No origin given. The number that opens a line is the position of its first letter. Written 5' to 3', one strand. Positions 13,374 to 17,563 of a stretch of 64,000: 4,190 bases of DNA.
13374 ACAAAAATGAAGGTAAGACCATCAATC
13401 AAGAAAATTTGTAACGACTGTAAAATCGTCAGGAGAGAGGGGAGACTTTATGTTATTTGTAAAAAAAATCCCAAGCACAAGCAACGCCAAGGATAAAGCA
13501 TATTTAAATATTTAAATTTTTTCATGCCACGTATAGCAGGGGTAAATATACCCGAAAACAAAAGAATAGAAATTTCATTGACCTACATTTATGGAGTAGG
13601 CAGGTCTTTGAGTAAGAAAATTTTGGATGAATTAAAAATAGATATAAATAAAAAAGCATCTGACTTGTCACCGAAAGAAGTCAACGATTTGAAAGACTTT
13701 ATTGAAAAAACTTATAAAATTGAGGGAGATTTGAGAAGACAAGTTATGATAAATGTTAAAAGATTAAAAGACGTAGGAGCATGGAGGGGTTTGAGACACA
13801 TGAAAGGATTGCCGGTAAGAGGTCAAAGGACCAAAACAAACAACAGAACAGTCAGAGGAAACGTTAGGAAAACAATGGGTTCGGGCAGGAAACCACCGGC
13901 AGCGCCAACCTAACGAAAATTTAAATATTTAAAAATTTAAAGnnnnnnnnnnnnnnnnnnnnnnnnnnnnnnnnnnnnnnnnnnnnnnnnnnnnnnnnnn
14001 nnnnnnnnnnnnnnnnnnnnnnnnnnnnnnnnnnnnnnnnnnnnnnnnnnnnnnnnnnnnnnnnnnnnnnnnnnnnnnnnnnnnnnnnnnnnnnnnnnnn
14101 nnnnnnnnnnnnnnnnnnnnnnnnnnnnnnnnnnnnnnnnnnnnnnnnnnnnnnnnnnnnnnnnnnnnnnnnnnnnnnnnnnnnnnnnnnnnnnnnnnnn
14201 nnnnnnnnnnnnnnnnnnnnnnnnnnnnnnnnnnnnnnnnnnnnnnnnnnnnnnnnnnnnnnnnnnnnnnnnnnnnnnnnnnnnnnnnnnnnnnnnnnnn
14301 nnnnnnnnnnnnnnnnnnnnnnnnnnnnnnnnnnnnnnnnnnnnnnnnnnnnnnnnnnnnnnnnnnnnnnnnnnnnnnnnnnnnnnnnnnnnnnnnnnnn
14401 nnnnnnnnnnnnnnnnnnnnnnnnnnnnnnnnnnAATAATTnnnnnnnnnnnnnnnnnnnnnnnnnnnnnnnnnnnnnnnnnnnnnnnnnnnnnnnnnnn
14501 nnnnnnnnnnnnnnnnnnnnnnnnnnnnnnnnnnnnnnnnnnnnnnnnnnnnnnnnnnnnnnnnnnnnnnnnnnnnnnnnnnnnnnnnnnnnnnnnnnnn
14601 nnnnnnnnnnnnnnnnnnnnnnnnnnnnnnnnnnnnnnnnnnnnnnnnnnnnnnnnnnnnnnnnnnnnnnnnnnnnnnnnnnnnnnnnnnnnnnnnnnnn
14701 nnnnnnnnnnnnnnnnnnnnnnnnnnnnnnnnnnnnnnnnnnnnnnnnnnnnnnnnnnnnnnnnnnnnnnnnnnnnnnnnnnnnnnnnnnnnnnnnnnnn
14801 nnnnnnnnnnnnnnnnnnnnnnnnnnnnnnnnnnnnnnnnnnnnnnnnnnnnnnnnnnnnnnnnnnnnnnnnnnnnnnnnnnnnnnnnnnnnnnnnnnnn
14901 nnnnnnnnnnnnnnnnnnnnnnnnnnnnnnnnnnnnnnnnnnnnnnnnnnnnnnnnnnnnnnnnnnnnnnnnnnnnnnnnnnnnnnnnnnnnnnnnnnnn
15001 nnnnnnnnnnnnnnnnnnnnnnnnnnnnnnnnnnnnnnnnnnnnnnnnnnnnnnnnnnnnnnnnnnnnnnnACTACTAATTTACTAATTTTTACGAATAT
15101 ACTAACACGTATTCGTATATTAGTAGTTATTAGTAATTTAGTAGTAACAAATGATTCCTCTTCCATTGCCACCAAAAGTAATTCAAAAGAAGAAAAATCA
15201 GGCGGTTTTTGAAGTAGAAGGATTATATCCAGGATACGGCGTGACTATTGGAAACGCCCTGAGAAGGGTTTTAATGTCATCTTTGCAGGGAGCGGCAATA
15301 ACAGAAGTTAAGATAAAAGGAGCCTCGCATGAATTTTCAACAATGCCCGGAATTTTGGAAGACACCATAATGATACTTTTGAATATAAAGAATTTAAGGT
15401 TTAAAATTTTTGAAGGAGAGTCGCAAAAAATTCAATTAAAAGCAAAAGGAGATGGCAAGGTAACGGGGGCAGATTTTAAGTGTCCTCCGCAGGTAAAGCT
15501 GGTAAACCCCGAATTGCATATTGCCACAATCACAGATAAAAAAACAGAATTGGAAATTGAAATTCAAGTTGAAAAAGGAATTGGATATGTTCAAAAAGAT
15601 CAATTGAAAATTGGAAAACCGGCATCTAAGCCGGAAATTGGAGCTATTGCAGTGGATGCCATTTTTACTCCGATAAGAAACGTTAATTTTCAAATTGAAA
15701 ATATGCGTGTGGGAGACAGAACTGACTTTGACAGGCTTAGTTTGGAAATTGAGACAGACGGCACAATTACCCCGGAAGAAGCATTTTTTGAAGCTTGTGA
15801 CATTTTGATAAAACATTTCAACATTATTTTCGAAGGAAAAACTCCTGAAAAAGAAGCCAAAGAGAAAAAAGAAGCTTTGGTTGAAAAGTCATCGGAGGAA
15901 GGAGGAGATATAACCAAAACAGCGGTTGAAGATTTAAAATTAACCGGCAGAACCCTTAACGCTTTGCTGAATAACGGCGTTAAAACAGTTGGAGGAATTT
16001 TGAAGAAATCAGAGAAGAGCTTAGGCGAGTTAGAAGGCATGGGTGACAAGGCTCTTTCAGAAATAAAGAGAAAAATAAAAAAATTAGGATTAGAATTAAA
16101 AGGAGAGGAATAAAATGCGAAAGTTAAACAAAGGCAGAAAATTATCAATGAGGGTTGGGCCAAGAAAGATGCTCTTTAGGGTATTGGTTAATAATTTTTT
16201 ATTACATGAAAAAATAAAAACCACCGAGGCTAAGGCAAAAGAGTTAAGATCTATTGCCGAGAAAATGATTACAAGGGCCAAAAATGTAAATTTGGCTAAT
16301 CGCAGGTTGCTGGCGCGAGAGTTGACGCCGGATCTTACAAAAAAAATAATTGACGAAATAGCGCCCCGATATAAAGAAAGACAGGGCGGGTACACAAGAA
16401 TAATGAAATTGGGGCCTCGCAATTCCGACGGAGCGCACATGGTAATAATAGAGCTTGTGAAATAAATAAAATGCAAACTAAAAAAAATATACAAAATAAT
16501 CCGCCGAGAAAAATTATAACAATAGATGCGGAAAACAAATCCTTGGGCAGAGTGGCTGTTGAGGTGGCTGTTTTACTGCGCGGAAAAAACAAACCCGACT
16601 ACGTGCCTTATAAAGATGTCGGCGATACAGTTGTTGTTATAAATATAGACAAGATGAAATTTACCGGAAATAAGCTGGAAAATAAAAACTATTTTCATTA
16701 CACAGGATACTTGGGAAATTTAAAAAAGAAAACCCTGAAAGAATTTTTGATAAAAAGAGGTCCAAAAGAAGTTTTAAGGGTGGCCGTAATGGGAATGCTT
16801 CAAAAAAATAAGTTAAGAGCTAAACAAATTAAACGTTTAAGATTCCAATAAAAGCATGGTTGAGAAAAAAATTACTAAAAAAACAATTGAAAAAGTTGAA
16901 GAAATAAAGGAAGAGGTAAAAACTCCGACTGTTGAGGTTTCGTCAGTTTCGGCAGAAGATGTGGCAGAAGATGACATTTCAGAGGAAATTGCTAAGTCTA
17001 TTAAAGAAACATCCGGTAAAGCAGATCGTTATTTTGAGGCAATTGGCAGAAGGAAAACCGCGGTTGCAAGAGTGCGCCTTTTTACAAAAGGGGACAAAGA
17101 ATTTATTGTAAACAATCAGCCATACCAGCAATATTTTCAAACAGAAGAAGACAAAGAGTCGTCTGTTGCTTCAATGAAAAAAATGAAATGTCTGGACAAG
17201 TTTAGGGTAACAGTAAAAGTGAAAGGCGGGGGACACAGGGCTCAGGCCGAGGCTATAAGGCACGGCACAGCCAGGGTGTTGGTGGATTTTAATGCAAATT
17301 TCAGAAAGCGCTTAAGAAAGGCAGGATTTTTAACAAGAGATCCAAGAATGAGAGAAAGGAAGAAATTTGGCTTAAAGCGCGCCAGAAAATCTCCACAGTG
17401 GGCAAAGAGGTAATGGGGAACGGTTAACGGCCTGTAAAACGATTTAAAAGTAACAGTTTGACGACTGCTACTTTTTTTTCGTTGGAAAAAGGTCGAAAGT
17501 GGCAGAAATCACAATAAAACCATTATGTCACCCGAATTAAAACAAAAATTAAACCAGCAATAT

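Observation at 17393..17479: Integration into the last codons of rpsI, with a synonymous phage-encoded replacement of K-R-stop and a replacement terminator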

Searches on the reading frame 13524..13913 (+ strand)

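Call 80: search_protein_families(library=pfam, proteins=[window:13524-13913:+], max_evalue=0.0001)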
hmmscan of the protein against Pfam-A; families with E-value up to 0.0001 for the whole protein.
window:13524-13913:+ (129 aa): 1 family
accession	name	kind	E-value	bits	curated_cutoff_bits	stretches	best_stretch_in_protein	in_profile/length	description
PF00416.27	Ribosomal_S13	-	7.7e-32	110.8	31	1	3-109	1-128/128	Ribosomal protein S13/S18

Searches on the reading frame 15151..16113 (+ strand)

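Call 80: search_protein_families(library=pfam, proteins=[window:15151-16113:+], max_evalue=0.0001)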
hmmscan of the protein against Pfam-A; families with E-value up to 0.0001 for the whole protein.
window:15151-16113:+ (320 aa): 3 families
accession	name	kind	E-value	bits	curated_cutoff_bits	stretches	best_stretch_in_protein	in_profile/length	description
PF01000.31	RNA_pol_A_bac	-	5.5e-29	101.2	33.9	1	53-173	1-119/119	RNA polymerase Rpb3/RpoA insert domain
PF01193.29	RNA_pol_L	-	1.4e-23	82.8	24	1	27-223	5-74/74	RNA polymerase Rpb3/Rpb11 dimerisation domain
PF03118.21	RNA_pol_A_CTD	-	4.5e-12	45.9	23.8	1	250-310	6-66/67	Bacterial RNA polymerase, alpha chain C terminal domain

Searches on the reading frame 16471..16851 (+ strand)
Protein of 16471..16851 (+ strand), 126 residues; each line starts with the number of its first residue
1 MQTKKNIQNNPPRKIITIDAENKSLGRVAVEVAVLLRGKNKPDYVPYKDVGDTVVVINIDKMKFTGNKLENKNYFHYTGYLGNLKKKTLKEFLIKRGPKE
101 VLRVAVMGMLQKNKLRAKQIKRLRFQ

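Call 7: search_protein_families(library=pfam, proteins=[window:16471-16851:+], max_evalue=0.01)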
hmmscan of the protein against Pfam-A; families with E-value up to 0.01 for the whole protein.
window:16471-16851:+ (126 aa): 1 family
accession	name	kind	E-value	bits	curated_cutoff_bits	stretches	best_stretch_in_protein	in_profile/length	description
PF00572.24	Ribosomal_L13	-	4.3e-37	127.3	23.8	1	13-124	1-111/119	Ribosomal protein L13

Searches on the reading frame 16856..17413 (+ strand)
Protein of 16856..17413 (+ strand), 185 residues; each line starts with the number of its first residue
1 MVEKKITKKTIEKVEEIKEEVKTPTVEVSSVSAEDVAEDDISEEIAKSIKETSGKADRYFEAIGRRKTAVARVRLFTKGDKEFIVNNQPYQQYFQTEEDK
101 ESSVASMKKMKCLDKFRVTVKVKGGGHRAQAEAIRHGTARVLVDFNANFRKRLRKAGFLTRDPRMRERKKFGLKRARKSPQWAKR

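Call 7: search_protein_families(library=pfam, proteins=[window:16856-17413:+], max_evalue=0.01)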
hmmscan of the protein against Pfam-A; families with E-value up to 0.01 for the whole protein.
window:16856-17413:+ (185 aa): 2 families
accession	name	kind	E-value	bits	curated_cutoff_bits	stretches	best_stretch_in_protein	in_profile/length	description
PF00380.25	Ribosomal_S9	-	1.3e-39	135.9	22.5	1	64-185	1-121/121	Ribosomal protein S9/S16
PF01042.26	Ribonuc_L-PSP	-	0.0014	19.1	27.3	1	25-104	20-101/121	Endoribonuclease L-PSP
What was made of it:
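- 16856..17413 (+): rpsI (ribosomal protein S9, 185 aa). It is a chimera: host sequence up to the core, with the final G of codon 184, codon 185 and the stop supplied by the phage. Pfam PF00380 E 1.3e-39, profile positions 1-121 of 121 (call 7).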

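Call 9: find_encoding_contigs(protein=window:16856-17413:+, flank=6000, max_places=10)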
Protein window:16856-17413:+ (185 aa): 5 contigs read that carry it; 2 places shown.
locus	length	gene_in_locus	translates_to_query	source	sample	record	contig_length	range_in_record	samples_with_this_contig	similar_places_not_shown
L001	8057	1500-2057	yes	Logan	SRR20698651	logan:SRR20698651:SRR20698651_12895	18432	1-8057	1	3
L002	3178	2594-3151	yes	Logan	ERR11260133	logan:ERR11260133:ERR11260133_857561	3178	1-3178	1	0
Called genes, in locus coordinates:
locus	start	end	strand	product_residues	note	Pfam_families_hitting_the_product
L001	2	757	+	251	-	?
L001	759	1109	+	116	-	PF01196:Ribosomal_L17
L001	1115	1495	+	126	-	PF00572:Ribosomal_L13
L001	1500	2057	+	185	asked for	PF00380:Ribosomal_S9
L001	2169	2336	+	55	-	-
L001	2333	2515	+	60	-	-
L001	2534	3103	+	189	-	-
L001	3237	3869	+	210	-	PF01047:MarR (weak), PF13730:HTH_36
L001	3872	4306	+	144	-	-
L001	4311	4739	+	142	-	-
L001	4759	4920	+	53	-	-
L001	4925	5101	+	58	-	-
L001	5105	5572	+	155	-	-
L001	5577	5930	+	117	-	PF24729:Acb2_Tad1_hairpin (faint)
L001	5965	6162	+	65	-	PF13451:zf_Tbcl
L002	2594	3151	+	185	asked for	PF00380:Ribosomal_S9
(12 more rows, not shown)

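Call 27: find_related_loci(query=window:16856-17413:+, collection=genome_contigs, flank=6000)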
Query window:16856-17413:+ (185 aa) in genome_contigs; peptide patterns used: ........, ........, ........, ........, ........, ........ (x = any residue, [..] = any of these).
407 stretches matched a pattern; 290 encode a relative of the query (tblastn E <= 1e-3); the best 80 are kept; 80 distinct loci.
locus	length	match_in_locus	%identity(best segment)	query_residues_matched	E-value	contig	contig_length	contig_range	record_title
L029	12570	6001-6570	78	4-183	4e-97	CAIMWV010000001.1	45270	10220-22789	MAG: Candidatus Staskawiczbacteria bacterium isolate AlinenSediments_bin-0833 genome assembly, contig: bin-0833:01/35, w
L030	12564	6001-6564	78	1-185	1e-93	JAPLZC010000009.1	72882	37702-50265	MAG: Candidatus Staskawiczbacteria bacterium isolate LacPavin_0818_WC45_MAG_38_24 LacPavin_0818_WC45_scaffold_760803, wh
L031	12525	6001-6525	81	14-185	3e-93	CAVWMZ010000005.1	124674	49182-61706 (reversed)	MAG: Candidatus Staskawiczbacteria bacterium isolate MFD01223.bin.2.87 genome assembly, contig: contig_24923, whole geno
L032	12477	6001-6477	84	27-185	8e-93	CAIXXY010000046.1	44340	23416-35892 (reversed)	Candidatus Staskawiczbacteria bacterium isolate AlinenSediments_bin-5022 genome assembly, contig: bin-5022:46/66, whole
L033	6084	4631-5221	76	1-185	5e-93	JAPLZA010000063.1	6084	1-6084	MAG: Candidatus Staskawiczbacteria bacterium isolate LacPavin_0419_WC70L_MAG_36_7 LacPavin_0419_WC70L_scaffold_487280, w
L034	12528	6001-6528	80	8-183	3e-91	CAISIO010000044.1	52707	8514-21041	MAG: Candidatus Staskawiczbacteria bacterium isolate MJ-time_bin-6037 genome assembly, contig: bin-6037:44/45, whole gen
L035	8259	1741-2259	78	21-185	9e-91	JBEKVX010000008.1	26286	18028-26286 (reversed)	MAG: Candidatus Staskawiczbacteria bacterium isolate SPRUCE 614 SPRUCE_614_8, whole genome shotgun sequence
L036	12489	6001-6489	80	23-185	7e-90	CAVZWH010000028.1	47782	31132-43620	MAG: Candidatus Staskawiczbacteria bacterium isolate MFD02138.bin.1.79 genome assembly, contig: contig_72757, whole geno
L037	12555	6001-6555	74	7-185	7e-90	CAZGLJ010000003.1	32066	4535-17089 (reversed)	MAG TPA_asm: uncultured Candidatus Saccharibacteria bacterium isolate SRP050083_co1_295 genome assembly, contig: NODE_48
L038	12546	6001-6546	75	3-185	2e-89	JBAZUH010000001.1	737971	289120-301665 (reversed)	MAG: Candidatus Staskawiczbacteria bacterium isolate SO_2017_GW1_222 NODE_53_length_737971_cov_21.817232_OW334_2017, who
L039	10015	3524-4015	79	22-185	2e-89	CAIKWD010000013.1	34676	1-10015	Candidatus Staskawiczbacteria bacterium isolate MJ-time_bin-8344 genome assembly, contig: bin-8344:13/31, whole genome s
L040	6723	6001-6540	78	19-185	2e-89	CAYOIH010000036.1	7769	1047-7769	MAG TPA_asm: uncultured Candidatus Saccharibacteria bacterium isolate SRP178699_co1_594 genome assembly, contig: NODE_13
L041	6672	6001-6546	75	3-185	2e-89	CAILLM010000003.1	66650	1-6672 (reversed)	Candidatus Staskawiczbacteria bacterium isolate AlinenLipids_bin-6305 genome assembly, contig: bin-6305:03/11, whole gen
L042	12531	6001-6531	78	4-185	4e-89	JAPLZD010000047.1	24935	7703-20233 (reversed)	MAG: Candidatus Staskawiczbacteria bacterium isolate LacPavin_0920_SED5_MAG_39_11 LacPavin_0920_SED5_scaffold_1817361, w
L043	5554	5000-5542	76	1-185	7e-89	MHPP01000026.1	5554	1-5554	MAG: Candidatus Staskawiczbacteria bacterium RIFOXYC1_FULL_38_18 rifoxyc1_full_scaffold_5961, whole genome shotgun seque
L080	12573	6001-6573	61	1-185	3e-73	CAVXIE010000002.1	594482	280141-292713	MAG: Candidatus Staskawiczbacteria bacterium isolate MFD03044.bin.2.105 genome assembly, contig: contig_30693, whole gen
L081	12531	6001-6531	63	1-185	1e-72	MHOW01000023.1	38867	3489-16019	MAG: Candidatus Staskawiczbacteria bacterium RIFCSPLOWO2_01_FULL_33_13 rifcsplowo2_01_scaffold_6258, whole genome shotgu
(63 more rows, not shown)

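Call 75: search_protein_families(library=pfam, proteins=[L032:6566-7759:+, L032:7764-8573:+, L032:9430-9936:+, L080:7283-8065:+, L080:8068-8967:+, L080:8976-10043:+, L080:10346-11026:+, L037:6720-7850:+, L037:8431-9180:+, L081:6641-7498:+], max_evalue=0.001)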
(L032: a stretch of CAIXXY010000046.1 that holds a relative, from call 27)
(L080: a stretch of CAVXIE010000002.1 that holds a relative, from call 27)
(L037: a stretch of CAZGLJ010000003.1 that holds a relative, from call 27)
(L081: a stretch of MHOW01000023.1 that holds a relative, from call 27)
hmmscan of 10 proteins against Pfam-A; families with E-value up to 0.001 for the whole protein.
L032:6566-7759:+ (397 aa): 2 families
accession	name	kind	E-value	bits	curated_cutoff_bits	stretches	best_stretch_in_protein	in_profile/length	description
PF07669.17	Eco57I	-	1.3e-07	32.3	25.3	1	64-178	48-171/171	Eco57I restriction-modification methylase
PF02384.22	N6_Mtase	-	1.5e-05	25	20.4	1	67-201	101-237/311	N-6 DNA Methylase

L032:7764-8573:+ (269 aa): 1 family
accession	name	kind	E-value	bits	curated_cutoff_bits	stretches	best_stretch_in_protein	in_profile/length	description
PF06300.18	Tsp45I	-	7.6e-68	229.3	25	1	2-268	1-260/260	Tsp45I type II restriction enzyme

L032:9430-9936:+ (168 aa): 1 family
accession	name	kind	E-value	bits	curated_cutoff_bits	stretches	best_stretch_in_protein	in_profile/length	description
PF06114.19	Peptidase_M78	-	3e-23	82.4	22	1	57-158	18-122/123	IrrE N-terminal-like domain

L080:7283-8065:+ (260 aa): 3 families
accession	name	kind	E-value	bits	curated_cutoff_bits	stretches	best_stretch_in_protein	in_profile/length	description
PF01555.25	N6_N4_Mtase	-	5.8e-29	102.1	26.7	2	13-94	134-218/221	DNA methylase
PF03602.21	Cons_hypoth95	-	9.5e-05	22.6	24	1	56-150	40-130/182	Conserved hypothetical protein 95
PF02086.21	MethyltransfD12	-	0.00036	20.8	22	0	57-112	20-73/253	D12 class N6 adenine-specific DNA methyltransferase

L080:8068-8967:+ (299 aa): 0 families

L080:8976-10043:+ (355 aa): 1 family
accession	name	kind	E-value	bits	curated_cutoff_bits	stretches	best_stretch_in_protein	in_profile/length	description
PF02086.21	MethyltransfD12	-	4.3e-51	174.5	22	1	3-309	1-249/253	D12 class N6 adenine-specific DNA methyltransferase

L080:10346-11026:+ (226 aa): 1 family
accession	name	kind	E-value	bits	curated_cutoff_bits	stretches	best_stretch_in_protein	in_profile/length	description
PF01936.24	NYN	-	2.1e-06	28.8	24.2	1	87-188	55-144/145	NYN domain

L037:6720-7850:+ (376 aa): 2 families
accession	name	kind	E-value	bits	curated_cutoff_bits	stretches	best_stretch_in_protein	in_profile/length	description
PF13784.11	Fic_N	-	1e-23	83.6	26.7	1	40-116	5-81/82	Fic/DOC family N-terminal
PF02661.23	Fic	-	1.8e-20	74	24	1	124-228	2-93/93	Fic/DOC family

L037:8431-9180:+ (249 aa): 1 family
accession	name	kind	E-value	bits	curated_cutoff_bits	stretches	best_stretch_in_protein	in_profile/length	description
PF18734.6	HEPN_AbiU2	-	7.6e-18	65.1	26.8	1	11-212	2-186/193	AbiU2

L081:6641-7498:+ (285 aa): 1 family
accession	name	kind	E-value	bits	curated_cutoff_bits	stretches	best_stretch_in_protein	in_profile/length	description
PF01555.25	N6_N4_Mtase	-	2.2e-57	195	26.7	1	47-269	1-219/221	DNA methylase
